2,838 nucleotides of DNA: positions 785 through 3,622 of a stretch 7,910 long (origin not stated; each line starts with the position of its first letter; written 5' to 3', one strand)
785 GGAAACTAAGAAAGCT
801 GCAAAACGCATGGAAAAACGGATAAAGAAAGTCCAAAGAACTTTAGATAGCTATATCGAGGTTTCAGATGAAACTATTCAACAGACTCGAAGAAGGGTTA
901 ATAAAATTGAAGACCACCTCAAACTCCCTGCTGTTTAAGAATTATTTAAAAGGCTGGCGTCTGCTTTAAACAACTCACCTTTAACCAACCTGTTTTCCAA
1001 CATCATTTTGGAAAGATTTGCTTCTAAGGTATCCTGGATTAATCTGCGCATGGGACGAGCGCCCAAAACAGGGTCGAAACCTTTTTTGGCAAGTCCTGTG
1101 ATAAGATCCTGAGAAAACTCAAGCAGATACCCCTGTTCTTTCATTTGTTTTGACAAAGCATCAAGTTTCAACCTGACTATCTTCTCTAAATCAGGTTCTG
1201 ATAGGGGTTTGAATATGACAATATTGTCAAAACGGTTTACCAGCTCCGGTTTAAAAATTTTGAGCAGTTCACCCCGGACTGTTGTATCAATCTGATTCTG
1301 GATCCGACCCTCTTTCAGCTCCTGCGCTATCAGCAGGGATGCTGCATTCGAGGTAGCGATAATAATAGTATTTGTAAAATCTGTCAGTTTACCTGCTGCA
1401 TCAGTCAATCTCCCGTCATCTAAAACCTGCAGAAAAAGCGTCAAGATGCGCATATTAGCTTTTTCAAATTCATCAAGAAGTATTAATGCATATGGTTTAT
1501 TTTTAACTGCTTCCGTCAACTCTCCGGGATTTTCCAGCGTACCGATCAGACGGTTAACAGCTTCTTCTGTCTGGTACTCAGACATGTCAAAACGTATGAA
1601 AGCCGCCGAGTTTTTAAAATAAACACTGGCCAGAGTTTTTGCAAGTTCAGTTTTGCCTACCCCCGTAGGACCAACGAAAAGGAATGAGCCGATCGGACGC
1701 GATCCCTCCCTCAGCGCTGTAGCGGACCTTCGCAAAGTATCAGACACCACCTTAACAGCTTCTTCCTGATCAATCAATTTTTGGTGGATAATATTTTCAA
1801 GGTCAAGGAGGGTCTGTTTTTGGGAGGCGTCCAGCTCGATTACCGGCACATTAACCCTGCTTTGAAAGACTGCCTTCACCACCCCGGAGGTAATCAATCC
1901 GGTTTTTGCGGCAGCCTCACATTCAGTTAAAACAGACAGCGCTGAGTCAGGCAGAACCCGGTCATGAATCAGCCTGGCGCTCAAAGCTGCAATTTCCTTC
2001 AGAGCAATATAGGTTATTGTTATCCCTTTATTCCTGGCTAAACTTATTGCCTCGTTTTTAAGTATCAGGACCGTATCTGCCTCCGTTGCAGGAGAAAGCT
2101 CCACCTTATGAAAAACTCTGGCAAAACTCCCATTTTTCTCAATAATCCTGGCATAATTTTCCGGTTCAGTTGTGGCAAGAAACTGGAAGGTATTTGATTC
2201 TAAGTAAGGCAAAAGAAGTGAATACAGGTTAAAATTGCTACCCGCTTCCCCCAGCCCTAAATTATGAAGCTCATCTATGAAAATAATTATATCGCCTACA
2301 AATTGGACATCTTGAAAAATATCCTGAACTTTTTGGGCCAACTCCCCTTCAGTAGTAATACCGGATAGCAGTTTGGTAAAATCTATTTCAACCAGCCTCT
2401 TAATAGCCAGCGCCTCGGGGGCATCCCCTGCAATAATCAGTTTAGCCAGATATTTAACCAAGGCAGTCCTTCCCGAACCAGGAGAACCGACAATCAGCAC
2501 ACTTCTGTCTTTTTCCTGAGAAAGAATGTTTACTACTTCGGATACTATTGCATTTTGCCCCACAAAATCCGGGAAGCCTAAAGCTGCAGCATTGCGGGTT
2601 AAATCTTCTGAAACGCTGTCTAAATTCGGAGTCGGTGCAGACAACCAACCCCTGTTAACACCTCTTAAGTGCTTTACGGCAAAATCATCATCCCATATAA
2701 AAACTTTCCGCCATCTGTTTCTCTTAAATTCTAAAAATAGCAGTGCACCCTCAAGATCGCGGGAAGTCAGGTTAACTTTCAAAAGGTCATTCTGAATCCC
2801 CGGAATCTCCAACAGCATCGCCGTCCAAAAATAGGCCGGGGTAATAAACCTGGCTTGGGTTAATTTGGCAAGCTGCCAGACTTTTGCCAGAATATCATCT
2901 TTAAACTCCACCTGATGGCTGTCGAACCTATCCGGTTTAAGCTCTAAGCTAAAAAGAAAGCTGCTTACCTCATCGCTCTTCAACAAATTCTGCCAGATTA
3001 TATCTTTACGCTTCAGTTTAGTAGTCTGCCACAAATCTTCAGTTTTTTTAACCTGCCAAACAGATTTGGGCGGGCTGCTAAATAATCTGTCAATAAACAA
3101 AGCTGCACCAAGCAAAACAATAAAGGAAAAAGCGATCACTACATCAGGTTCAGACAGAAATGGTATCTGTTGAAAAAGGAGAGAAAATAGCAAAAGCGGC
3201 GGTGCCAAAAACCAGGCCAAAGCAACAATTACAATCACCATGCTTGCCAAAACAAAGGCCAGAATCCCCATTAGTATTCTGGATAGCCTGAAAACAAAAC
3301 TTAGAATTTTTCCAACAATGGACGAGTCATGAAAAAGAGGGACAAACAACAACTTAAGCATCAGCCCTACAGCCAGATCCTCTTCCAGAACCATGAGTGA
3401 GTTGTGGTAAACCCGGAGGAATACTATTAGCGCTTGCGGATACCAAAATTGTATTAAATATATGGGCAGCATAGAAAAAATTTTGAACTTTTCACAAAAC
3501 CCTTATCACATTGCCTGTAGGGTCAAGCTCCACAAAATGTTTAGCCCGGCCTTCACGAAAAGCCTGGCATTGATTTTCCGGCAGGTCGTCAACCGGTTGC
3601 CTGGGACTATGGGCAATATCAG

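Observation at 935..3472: Clp/Hsp100 two-ring ATPase fused to a transmembrane N-terminus, with no M-domain and no ClpP-docking loop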

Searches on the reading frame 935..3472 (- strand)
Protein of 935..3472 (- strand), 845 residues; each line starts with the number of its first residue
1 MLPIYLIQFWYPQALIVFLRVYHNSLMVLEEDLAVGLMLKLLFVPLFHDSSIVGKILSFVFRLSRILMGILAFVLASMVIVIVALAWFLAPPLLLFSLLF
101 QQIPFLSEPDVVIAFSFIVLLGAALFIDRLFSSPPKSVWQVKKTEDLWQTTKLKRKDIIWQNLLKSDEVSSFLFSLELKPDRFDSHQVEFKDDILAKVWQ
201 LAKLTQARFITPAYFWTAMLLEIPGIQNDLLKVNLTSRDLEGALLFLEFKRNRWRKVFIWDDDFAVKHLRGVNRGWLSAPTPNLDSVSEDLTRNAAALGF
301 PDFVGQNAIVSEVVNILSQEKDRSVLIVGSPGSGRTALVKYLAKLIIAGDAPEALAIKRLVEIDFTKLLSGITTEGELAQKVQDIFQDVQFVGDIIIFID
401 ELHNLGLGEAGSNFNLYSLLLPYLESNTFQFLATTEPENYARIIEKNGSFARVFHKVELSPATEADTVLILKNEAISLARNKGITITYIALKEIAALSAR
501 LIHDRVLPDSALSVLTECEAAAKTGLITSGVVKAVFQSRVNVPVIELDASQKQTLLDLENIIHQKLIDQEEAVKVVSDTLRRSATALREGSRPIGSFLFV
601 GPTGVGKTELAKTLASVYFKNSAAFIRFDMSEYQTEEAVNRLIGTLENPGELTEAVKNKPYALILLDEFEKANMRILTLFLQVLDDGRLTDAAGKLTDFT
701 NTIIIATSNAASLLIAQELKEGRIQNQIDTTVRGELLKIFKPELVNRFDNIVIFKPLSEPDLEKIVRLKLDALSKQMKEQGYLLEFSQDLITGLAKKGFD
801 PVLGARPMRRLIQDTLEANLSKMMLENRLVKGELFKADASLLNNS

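Call 3: search_protein_families(library=pfam, proteins=[window:935-3472:-], max_evalue=0.01)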
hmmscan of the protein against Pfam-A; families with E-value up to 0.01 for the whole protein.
window:935-3472:- (845 aa): 31 families (the best 25 are shown)
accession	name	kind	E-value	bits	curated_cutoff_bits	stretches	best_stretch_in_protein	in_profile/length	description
PF07724.20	AAA_2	-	1.6e-48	165.3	27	1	592-751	1-166/166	AAA domain (Cdc48 subfamily)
PF00004.35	AAA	-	8.6e-22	78.4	21.2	2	325-451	1-124/131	ATPase family associated with various cellular activities (AAA)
PF10431.15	ClpB_D2-small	-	9.7e-22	77.3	21.9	1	757-833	1-77/81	C-terminal, D2-small domain, of ClpB protein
PF07728.20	AAA_5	-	1.9e-15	57.5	22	1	597-712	2-125/139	AAA domain (dynein-related subfamily)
PF17871.7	AAA_lid_9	-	2.3e-08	34.3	22.8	1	464-524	2-62/104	AAA lid domain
PF13191.12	AAA_16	-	2.6e-08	35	32.6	0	304-346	3-48/167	AAA ATPase domain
PF20720.3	nSTAND3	-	9.5e-08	32.3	27.2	1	309-348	6-43/155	Novel STAND NTPase 3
PF13173.12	AAA_14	-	1.6e-07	31.8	27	1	598-673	6-75/129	AAA domain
PF13401.12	AAA_22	-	2.1e-07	31.7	27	0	321-414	4-101/130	AAA domain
PF00158.32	Sigma54_activat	-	3.6e-07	30.5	20.2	1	595-711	23-144/168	Sigma-54 interaction domain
PF12775.13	AAA_7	-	8.5e-07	29.1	25.8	1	596-643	35-82/181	P-loop containing dynein motor region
PF01078.27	Mg_chelatase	-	2e-06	27.8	20.3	0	323-363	23-63/207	Magnesium chelatase, subunit ChlI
PF05496.18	RuvB_N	-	1.8e-05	25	27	0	575-616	14-55/159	Holliday junction DNA helicase RuvB P-loop domain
PF00005.33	ABC_tran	-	3.9e-05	24.7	25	0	320-392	9-71/137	ABC transporter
PF20030.5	bpMoxR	-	4.5e-05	23.1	27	0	302-355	13-63/205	MoxR domain in the MoxR-vWA-beta-propeller ternary systems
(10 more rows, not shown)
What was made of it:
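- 1883..2575 (-): D1 AAA+ module (aa ~300-530), with no M-domain insertion. Pfam AAA 325-451 and AAA_lid_9 464-524 (call 3).
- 1220..1699 (-): D2 AAA+ module (aa 592-751) with an intact catalytic set. AAA_2 E 1.6e-48 (call 3).
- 974..1204 (-): ClpB_D2-small C-terminal domain (aa 757-833). Pfam PF10431, E 9.7e-22 (call 3).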

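Call 4: search_protein_families(library=ncbifam, proteins=[window:935-3472:-], max_evalue=0.01)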
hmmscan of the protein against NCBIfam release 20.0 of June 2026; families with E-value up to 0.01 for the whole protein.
window:935-3472:- (845 aa): 58 families (the best 25 are shown)
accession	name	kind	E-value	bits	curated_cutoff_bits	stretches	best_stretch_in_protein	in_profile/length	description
TIGR03346.1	chaperone_ClpB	equivalog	7.1e-134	448.1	1232.1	2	535-836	536-842/853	ATP-dependent chaperone ClpB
TIGR02639.1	ClpA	equivalog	1e-121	407.5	993.15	1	283-835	167-730/734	ATP-dependent Clp protease ATP-binding subunit ClpA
NF008118.0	PRK10865.1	equivalog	1.5e-114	383.7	1417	2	532-837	536-846/857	ATP-dependent chaperone ClpB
NF033606.1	heat_AAA_ClpK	exception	2e-114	383.4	1900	2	539-834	588-893/949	heat shock survival AAA family ATPase ClpK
NF033607.0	disagg_AAA_ClpG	exception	2.4e-110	369.9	1900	2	538-833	566-870/932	AAA family protein disaggregase ClpG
TIGR03345.1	VI_ClpV1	equivalog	1.4e-100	337.9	884.95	2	528-829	530-840/852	type VI secretion system ATPase TssH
NF008263.0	PRK11034.1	equivalog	6.7e-90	302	1350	1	285-833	170-729/758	ATP-dependent Clp protease ATP-binding subunit ClpA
NF003745.1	PRK05342.1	equivalog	6.4e-12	45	359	2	738-819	292-379/418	ATP-dependent Clp protease ATP-binding subunit ClpX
NF003229.0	PRK04195.1-5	equivalog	1.7e-09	36.9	280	1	565-671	18-114/413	replication factor C large subunit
TIGR00382.1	clpX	equivalog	5.3e-08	32.3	370.75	0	557-616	71-139/414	ATP-dependent protease ATP-binding subunit ClpX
NF003069.1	PRK03992.1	subfamily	1.4e-07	31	500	1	542-668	117-232/379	proteasome-activating nucleotidase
NF047784.1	MadB_ATPase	equivalog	2.8e-07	30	475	1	597-618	36-57/298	MadB family AAA-type ATPase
TIGR00390.1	hslU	equivalog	3e-07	29.8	362.45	1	563-635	11-85/441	ATP-dependent protease ATPase subunit HslU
TIGR01242.2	TIGR01242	subfamily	3.2e-07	29.7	500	1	574-670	128-217/362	proteasome-activating nucleotidase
TIGR02397.1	dnaX_nterm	equivalog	3.4e-07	29.8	250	0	594-617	36-59/355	DNA polymerase III subunit gamma/tau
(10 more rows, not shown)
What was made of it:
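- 935..3472 (-): Complete CDS, 845 aa: membrane-anchored two-ring Clp/Hsp100-like ATPase. Pfam and NCBIfam domain hits in calls 3 and 4.
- On ClpB / Hsp104: 448.1 bits against a cut-off of 1232.1 (call 4).
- On ClpA: 407.5 bits against a cut-off of 993.15 (call 4).
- On ClpV / TssH (type VI secretion): 337.9 bits against a cut-off of 884.95 (call 4).
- Family membership far below the ClpB, ClpA and ClpV equivalog cut-offs: 448/1232, 407/993 and 338/885 bits (call 4).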
